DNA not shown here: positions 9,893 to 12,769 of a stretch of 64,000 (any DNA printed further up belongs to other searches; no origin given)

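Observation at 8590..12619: Minimal three-gene pilus system: DUF4402 subunit, PapD-like chaperone and a highly divergent 858-aa usher-like protein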

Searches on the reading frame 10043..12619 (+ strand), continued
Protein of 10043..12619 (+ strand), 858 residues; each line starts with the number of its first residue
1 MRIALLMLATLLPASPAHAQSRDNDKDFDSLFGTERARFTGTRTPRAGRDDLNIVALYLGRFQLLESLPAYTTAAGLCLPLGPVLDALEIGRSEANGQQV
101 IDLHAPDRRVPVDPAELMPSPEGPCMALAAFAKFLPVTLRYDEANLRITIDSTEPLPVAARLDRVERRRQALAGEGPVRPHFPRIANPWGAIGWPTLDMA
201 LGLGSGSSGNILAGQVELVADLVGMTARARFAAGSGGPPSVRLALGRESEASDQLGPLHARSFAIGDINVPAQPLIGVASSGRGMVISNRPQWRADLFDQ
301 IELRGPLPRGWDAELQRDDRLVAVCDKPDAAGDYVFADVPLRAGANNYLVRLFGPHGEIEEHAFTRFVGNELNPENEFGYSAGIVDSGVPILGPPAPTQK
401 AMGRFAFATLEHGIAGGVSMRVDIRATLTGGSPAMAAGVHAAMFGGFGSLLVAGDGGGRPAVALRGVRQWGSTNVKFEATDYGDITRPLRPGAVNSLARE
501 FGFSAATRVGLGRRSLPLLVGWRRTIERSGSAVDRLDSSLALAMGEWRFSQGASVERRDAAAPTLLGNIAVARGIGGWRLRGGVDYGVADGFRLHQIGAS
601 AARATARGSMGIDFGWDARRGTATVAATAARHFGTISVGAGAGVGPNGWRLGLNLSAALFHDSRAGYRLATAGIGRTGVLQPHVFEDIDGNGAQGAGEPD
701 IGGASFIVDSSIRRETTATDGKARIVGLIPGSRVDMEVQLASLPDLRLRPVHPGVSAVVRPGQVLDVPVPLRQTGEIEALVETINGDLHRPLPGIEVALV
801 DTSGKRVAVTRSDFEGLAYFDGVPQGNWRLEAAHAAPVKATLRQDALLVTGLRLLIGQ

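Call 40: get_annotated_region(hit=H3, flank=5000)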
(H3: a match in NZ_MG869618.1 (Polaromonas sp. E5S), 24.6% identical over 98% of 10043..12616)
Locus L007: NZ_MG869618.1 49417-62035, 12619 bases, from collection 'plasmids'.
description: Polaromonas sp. E5S plasmid pE5SP1, complete sequence
organism: Polaromonas sp. E5S (NCBI taxid 1840267)
taxonomy: Bacteria; Pseudomonadota; Betaproteobacteria; Burkholderiales; Comamonadaceae; Polaromonas; Polaromonas sp. E5S
host: -; source: Ecology Glacier, King George Island, Antarctica, cryoconite; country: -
typing (MOB-suite, as given by PLSDB): non-mobilizable
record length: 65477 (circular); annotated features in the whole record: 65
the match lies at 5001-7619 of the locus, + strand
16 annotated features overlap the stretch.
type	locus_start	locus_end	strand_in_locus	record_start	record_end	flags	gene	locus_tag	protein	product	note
CDS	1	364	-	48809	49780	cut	-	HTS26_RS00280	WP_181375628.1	hypothetical protein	-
CDS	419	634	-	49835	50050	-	-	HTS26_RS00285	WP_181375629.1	hypothetical protein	-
CDS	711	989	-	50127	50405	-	-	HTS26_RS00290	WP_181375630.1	BrnA antitoxin family protein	-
CDS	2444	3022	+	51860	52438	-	-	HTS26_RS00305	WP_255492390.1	DUF4402 domain-containing protein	-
CDS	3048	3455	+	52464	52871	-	-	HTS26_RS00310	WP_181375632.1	hypothetical protein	-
CDS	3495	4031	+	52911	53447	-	-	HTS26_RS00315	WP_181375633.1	DUF4402 domain-containing protein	-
CDS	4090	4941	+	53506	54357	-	-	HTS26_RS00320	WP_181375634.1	molecular chaperone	-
CDS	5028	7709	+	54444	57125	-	-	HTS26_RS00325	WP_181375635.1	carboxypeptidase-like regulatory domain-containing protein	-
CDS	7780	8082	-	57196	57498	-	-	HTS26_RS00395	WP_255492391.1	SDR family oxidoreductase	-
CDS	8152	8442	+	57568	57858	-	-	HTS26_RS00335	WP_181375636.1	transposase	-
CDS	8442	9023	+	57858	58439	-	-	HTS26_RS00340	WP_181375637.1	TonB-dependent receptor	-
CDS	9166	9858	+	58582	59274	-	-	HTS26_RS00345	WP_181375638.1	IS6 family transposase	-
CDS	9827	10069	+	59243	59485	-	-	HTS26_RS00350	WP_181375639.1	hypothetical protein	-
CDS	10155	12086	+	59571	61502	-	-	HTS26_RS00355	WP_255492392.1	tyrosine-type recombinase/integrase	GO:0015074 - DNA integration [Evidence IEA]; GO:0006310 - DNA recombination [Evidence IEA]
CDS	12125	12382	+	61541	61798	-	-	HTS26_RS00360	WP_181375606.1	Arc family DNA-binding protein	-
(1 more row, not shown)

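Call 41: get_annotated_region(hit=H5, flank=5000)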
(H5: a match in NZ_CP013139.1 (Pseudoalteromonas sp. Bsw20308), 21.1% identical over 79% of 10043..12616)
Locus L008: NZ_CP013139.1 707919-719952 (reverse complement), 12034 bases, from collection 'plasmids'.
description: Pseudoalteromonas sp. Bsw20308 plasmid pPBSW1, complete sequence
organism: Pseudoalteromonas sp. Bsw20308 (NCBI taxid 283699)
taxonomy: Bacteria; Pseudomonadota; Gammaproteobacteria; Alteromonadales; Pseudoalteromonadaceae; Pseudoalteromonas; Pseudoalteromonas sp. Bsw20308
host: -; source: seawater; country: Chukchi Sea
typing (MOB-suite, as given by PLSDB): non-mobilizable
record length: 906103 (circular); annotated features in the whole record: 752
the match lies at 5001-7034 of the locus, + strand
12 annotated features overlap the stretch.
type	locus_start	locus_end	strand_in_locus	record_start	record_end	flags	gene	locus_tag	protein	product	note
CDS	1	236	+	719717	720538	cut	-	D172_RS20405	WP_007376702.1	SDR family oxidoreductase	-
CDS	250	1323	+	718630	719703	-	-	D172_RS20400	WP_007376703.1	phosphotransferase family protein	-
CDS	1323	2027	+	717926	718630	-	-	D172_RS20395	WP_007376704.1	histidine phosphatase family protein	-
CDS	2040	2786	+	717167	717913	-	-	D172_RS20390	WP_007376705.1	SDR family oxidoreductase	-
CDS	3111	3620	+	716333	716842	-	-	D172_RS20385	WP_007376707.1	hypothetical protein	-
CDS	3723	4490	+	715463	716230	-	-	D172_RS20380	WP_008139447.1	hypothetical protein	-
CDS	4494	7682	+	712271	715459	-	-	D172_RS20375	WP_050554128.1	SdrD B-like domain-containing protein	-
CDS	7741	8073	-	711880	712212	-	-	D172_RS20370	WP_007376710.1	hypothetical protein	-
CDS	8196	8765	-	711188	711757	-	-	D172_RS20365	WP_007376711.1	hypothetical protein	-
CDS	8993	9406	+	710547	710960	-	arfB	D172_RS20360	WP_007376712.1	alternative ribosome rescue aminoacyl-tRNA hydrolase ArfB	GO:0006415 - translational termination [Evidence IEA]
CDS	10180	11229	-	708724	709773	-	-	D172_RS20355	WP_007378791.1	DUF2955 domain-containing protein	-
CDS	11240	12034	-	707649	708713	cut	-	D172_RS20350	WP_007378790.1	HlyD family secretion protein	GO:0055085 - transmembrane transport [Evidence IEA]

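Call 42: get_annotated_region(hit=H1, flank=5000)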
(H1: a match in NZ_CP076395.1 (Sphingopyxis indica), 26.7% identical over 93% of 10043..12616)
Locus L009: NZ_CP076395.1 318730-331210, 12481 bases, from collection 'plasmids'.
description: Sphingopyxis indica strain MC4 plasmid pMC4, complete sequence
organism: Sphingopyxis indica (NCBI taxid 436663)
taxonomy: Bacteria; Pseudomonadota; Alphaproteobacteria; Sphingomonadales; Sphingomonadaceae; Sphingopyxis; Sphingopyxis indica
host: -; source: Single cell,HCH dumpsite soil; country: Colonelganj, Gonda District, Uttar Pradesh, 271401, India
typing (MOB-suite, as given by PLSDB): conjugative; relaxase MOBP; mating-pair formation MPF_T
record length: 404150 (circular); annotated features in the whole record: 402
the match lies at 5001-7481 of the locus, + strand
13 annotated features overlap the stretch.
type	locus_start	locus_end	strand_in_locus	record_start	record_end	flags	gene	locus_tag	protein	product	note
CDS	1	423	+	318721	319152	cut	-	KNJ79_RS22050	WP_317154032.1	GNAT family N-acetyltransferase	-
CDS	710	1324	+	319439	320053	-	rsmG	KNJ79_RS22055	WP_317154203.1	16S rRNA (guanine(527)-N(7))-methyltransferase RsmG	GO:0046118 - 7-methylguanosine biosynthetic process [Evidence IEA]; GO:0031167 - rRNA methylation [Evidence IEA]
CDS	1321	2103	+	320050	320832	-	-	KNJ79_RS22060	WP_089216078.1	ParA family protein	-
CDS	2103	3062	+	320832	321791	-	-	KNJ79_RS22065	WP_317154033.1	ParB/RepB/Spo0J family partition protein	GO:0007059 - chromosome segregation [Evidence IEA]; GO:0000910 - cytokinesis [Evidence IEA]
CDS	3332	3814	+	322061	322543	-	-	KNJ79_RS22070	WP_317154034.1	DUF4402 domain-containing protein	-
CDS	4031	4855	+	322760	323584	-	-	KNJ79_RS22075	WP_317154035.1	molecular chaperone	-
CDS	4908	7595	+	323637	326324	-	-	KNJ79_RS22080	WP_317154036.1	carboxypeptidase regulatory-like domain-containing protein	-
CDS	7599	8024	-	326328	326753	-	-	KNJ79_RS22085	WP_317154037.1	GFA family protein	-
CDS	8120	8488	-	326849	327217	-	-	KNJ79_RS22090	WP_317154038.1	glycine zipper 2TM domain-containing protein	-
CDS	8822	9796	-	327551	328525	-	-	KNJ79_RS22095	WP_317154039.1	alpha/beta fold hydrolase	-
CDS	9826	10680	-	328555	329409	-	-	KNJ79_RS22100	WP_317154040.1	alpha/beta hydrolase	-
CDS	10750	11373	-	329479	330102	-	eda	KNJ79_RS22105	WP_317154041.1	bifunctional 4-hydroxy-2-oxoglutarate aldolase/2-dehydro-3-deoxy-phosphogluconate aldolase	GO:0009255 - Entner-Doudoroff pathway through 6-phosphogluconate [Evidence IEA]; GO:0009084 - glutamine family amino ...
CDS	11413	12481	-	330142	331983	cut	edd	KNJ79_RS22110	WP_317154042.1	phosphogluconate dehydratase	GO:0009255 - Entner-Doudoroff pathway through 6-phosphogluconate [Evidence IEA]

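Call 57: search_protein_representatives(alignment_id=A1)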
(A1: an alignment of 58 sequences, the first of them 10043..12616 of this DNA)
Query: 58 sequences, 866 profile positions. Proteins with E-value up to 0.001 (for the whole library): 21830; up to 1e-10: 9377; up to 1e-30: 3588. The best 150 are listed.
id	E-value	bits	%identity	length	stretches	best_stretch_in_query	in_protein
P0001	0.0e+00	1329.2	-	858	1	1-863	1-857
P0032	0.0e+00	1162.8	-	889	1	1-863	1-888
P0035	0.0e+00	1123.0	-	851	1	11-864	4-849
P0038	0.0e+00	1057.6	-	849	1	5-863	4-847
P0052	0.0e+00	1018.4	-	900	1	1-864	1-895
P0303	3.3e-284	961.8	-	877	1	2-864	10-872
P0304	5.3e-270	914.8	-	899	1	5-863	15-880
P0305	1.1e-257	874.1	-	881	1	1-856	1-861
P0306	5.8e-254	861.7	-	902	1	9-861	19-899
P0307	1.9e-244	830.2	-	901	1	2-863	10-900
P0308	3.8e-244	829.3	-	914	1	4-862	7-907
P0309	3.8e-234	796.2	-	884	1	4-863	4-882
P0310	4.5e-230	782.7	-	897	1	6-864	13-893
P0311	2.9e-227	773.4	-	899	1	2-862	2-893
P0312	3.7e-227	773.0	-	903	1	27-864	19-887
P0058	3.1e-219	746.8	-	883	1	46-864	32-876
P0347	1.6e-181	622.0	-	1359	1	33-863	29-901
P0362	2.9e-175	601.4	-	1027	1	40-863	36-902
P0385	5.1e-169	580.7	-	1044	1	5-842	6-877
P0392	6.1e-167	573.8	-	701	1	8-660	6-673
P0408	1.1e-164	566.3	-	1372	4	46-849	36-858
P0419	4.9e-162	557.6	-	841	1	69-864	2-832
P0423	4.6e-161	554.4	-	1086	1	46-837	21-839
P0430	3.1e-160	551.7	-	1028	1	51-853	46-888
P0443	4.0e-158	544.7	-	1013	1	62-840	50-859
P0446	1.3e-157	542.9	-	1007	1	10-852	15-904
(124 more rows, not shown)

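Call 61: find_related_loci(query=A1, collection=genome_contigs, flank=6000)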
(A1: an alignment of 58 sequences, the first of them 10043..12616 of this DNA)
Query A1 (858 aa) in genome_contigs; peptide patterns used: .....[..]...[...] (x = any residue, [..] = any of these).
600 stretches matched a pattern (row limit reached: there are more); 594 encode a relative of the query (tblastn E <= 1e-3); the best 80 are kept; 80 distinct loci.
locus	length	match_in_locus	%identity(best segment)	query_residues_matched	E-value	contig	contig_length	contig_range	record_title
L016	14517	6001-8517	93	20-858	0e+0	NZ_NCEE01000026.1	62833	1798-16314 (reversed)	MAG: Sphingomonas sp. 32-62-10 04302015_32_scaffold_437, whole genome shotgun sequence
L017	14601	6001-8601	73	1-858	0e+0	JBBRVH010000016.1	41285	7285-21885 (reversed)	MAG: Sphingomonadales bacterium isolate La3_metabat2.136 La3_metabat2.136_K_2566250_L_41285_cov_31.1426, whole genome sh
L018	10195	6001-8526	74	16-858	0e+0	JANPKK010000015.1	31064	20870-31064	MAG: Alphaproteobacteria bacterium isolate VAR_61_metabat_244 VAR_61_k141_3546911, whole genome shotgun sequence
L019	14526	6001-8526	72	16-858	0e+0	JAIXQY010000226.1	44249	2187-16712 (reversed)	MAG: Sphingomonadales bacterium isolate C4_MAG_00046 pond_C4_MAG_00046_000000000212, whole genome shotgun sequence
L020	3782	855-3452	73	1-857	0e+0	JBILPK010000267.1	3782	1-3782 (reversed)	MAG: Polymorphobacter sp. isolate ME2018-04-11_3300037516_group8_bin16 Rohwer_bin2018_scaffold_21112_c1, whole genome sh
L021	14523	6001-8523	73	18-858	0e+0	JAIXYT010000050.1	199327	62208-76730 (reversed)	MAG: Sphingomonadales bacterium isolate D8_MAG_00024 pond_D8_MAG_00024_000000000041, whole genome shotgun sequence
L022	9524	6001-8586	71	1-858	0e+0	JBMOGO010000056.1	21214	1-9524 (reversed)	MAG: Polymorphobacter sp. isolate Deming_bin.304 contig6276, whole genome shotgun sequence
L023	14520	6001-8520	71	18-858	0e+0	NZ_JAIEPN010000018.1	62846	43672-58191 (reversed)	MAG: Novosphingobium sp. isolate co.spades.DASTOOL.2.5kb_017 c_000000443618, whole genome shotgun sequence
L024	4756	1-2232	73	111-855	0e+0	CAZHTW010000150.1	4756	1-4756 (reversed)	MAG TPA_asm: uncultured Sandarakinorhabdus sp. isolate binchicken_co398_179 genome assembly, contig: NODE_11395_length_4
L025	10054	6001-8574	93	1-858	0e+0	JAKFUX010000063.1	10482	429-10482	MAG: Sphingomonas sp. isolate D1_Bin_44 D1_0003947, whole genome shotgun sequence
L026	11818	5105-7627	54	24-856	0e+0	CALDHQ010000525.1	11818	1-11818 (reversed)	MAG TPA_asm: uncultured Polymorphobacter sp. isolate SRR6231136_bin.14_CONCOCT_v1.1_MAG genome assembly, contig: ERZ6502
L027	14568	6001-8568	70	1-856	0e+0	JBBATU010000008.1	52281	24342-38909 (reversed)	MAG: Chakrabartia sp. isolate EUL_279 ctg8-EUL_279, whole genome shotgun sequence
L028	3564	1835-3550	53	24-588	0e+0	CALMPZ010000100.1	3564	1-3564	MAG TPA_asm: uncultured Polymorphobacter sp. isolate SRR5676441_bin.56_CONCOCT_v1.1_MAG genome assembly, contig: ERZ7245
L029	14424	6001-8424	39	28-842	4e-152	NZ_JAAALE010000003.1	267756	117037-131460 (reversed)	Porphyrobacter sp. SLTP SLTPS5_3, whole genome shotgun sequence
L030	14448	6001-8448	39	15-837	2e-148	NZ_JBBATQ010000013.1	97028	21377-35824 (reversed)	MAG: Sandarakinorhabdus sp. isolate EUL_275 ctg13-EUL_275, whole genome shotgun sequence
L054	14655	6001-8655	31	1-856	4e-114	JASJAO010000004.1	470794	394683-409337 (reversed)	MAG: Henriciella sp. isolate MO_005.B12 MO_005.c_8, whole genome shotgun sequence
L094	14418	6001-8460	29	46-828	9e-64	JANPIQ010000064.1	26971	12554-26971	MAG: Sphingomonadales bacterium isolate VAR_61_metabat_55_sub VAR_61_k141_2017245, whole genome shotgun sequence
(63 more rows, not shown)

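Call 69: search_protein_families(library=pfam, proteins=[L001:4013-4516:+, L001:4592-5056:+, L001:3368-3874:+, L007:2444-3019:+, L007:3495-4028:+, L007:3048-3452:+, L094:4317-4886:+, L094:3689-4225:+, L054:8837-9331:+, L008:3111-3617:+], max_evalue=10)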
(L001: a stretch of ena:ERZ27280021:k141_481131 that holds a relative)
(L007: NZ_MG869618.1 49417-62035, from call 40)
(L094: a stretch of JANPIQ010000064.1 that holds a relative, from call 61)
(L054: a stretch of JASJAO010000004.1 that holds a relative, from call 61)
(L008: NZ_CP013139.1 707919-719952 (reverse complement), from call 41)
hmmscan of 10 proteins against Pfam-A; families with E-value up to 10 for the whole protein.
L001:4013-4516:+ (168 aa): 1 family
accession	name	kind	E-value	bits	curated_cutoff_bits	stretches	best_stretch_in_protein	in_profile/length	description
PF14352.11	DUF4402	-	4.8e-25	89.1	25.2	1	43-167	1-129/129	Domain of unknown function (DUF4402)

L001:4592-5056:+ (155 aa): 1 family
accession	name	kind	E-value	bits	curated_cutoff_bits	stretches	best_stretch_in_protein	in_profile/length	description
PF14352.11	DUF4402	-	1.4e-18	68.3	25.2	1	34-154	4-129/129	Domain of unknown function (DUF4402)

L001:3368-3874:+ (169 aa): 2 families
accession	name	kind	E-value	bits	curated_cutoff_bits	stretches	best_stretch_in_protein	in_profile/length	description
PF14352.11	DUF4402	-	6.9e-17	62.7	25.2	1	47-168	1-129/129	Domain of unknown function (DUF4402)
PF20727.2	Nairovirus_MLD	-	0.21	11.7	25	1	82-154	57-129/219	Nairovirus, mucin-like domain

L007:2444-3019:+ (192 aa): 1 family
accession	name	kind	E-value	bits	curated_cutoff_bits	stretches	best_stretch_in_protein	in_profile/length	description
PF14352.11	DUF4402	-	1e-21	78.3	25.2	1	55-191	1-129/129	Domain of unknown function (DUF4402)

L007:3495-4028:+ (178 aa): 2 families
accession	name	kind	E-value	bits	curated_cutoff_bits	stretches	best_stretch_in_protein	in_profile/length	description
PF14352.11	DUF4402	-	4.7e-27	95.6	25.2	1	50-177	1-129/129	Domain of unknown function (DUF4402)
PF04193.19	PQ-loop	-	0.043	14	22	1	53-72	28-47/61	PQ loop repeat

L007:3048-3452:+ (135 aa): 0 families

L094:4317-4886:+ (190 aa): 2 families
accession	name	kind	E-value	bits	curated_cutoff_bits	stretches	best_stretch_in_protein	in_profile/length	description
PF14352.11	DUF4402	-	1.7e-25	90.6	25.2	1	68-189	1-129/129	Domain of unknown function (DUF4402)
PF21876.2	STIV_turret_2nd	-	4.7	7.7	27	1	65-104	33-72/106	C381 turret protein 2nd galactose-binding domain-like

L094:3689-4225:+ (179 aa): 1 family
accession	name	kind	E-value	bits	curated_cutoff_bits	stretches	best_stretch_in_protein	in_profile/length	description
PF14352.11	DUF4402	-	7.3e-13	49.7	25.2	1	56-178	5-129/129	Domain of unknown function (DUF4402)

L054:8837-9331:+ (165 aa): 1 family
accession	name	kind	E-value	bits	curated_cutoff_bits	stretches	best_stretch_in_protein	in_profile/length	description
PF14352.11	DUF4402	-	4.7e-26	92.4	25.2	1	45-164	7-129/129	Domain of unknown function (DUF4402)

L008:3111-3617:+ (169 aa): 1 family
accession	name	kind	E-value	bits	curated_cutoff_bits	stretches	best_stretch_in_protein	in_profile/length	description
PF11593.13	Med3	-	1.7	8.3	29.3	1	93-133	134-174/398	Mediator complex subunit 3 fungal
